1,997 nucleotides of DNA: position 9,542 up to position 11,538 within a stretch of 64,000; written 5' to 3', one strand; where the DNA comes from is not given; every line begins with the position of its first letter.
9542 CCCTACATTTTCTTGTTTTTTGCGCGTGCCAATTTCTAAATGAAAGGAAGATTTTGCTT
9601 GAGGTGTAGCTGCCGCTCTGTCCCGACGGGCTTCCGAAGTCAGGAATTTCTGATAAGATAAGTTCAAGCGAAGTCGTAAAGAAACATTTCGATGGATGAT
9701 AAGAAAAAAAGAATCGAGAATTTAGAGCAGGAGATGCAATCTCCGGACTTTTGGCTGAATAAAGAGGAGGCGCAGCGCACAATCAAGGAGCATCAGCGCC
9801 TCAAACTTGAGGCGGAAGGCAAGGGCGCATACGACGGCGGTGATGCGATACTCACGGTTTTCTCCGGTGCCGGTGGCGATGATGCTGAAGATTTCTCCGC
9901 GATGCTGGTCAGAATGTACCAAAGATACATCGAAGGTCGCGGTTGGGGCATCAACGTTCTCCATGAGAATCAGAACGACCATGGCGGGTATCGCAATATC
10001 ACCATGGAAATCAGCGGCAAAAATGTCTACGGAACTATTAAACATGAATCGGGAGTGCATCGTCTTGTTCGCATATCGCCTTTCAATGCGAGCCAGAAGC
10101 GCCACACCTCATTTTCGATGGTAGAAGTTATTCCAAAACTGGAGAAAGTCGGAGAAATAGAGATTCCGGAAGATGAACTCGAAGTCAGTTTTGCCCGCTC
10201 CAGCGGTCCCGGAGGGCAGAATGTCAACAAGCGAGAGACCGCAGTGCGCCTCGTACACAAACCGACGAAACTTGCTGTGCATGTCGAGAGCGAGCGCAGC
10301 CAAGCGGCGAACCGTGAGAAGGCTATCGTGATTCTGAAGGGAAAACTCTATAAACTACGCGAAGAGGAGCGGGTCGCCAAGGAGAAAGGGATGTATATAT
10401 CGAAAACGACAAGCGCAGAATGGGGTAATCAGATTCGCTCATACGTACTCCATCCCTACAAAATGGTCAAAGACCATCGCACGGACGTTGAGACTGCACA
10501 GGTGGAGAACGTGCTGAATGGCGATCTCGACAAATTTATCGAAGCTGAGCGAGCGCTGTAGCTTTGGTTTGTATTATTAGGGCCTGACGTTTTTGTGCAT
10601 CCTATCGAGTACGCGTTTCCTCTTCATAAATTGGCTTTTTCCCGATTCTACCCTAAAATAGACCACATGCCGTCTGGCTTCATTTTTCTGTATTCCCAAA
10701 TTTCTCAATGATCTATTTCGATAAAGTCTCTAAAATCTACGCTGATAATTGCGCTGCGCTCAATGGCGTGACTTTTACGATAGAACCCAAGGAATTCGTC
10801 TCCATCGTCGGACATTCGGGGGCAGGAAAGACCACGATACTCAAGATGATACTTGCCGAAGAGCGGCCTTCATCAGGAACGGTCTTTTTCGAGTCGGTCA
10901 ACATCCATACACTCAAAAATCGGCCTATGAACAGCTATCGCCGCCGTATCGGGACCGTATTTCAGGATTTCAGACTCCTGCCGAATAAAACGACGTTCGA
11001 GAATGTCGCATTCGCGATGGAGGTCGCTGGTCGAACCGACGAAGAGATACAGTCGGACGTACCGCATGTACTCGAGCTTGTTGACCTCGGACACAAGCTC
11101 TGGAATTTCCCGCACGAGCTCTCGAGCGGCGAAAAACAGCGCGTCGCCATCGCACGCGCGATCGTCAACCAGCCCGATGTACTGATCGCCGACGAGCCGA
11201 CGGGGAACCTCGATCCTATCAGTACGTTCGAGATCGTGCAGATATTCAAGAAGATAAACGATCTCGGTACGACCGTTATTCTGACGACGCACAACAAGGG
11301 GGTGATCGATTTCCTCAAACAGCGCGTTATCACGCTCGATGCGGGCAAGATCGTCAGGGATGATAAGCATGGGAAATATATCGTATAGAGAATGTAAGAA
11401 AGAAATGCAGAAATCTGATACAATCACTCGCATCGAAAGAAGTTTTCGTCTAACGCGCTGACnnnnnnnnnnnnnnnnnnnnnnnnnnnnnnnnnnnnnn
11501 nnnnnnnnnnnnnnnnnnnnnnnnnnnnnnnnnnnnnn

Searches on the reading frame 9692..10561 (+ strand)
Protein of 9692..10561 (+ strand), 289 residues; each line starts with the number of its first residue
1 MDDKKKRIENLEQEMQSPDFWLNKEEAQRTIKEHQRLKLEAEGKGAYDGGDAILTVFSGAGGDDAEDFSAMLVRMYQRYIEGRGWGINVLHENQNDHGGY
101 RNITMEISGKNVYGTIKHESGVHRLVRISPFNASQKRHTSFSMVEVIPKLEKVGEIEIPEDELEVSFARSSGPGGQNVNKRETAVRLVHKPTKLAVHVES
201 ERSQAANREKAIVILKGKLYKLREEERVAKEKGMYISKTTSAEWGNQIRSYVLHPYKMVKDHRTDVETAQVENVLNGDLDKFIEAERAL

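Call 70: search_protein_families(library=pfam, proteins=[window:9692-10561:+], max_evalue=0.000001)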
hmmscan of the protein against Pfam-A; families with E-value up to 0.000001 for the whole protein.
window:9692-10561:+ (289 aa): 2 families
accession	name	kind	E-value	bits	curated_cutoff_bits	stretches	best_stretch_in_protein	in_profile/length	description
PF03462.23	PCRF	-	8.4e-41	140.4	24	1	44-144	94-194/194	PCRF domain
PF00472.26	RF-1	-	5.8e-35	120.2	35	1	155-263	4-116/116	RF-1 domain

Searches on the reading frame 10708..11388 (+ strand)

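Call 70: search_protein_families(library=pfam, proteins=[window:10708-11388:+], max_evalue=0.000001)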
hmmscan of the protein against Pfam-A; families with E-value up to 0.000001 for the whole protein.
window:10708-11388:+ (226 aa): 2 families
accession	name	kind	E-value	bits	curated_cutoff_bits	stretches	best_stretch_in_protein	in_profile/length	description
PF00005.33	ABC_tran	-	6.2e-37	127.7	25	1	18-165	1-136/137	ABC transporter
PF13304.12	AAA_21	-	3.6e-10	40.8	27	1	124-201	224-304/304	AAA domain, putative AbiEii toxin, Type IV TA system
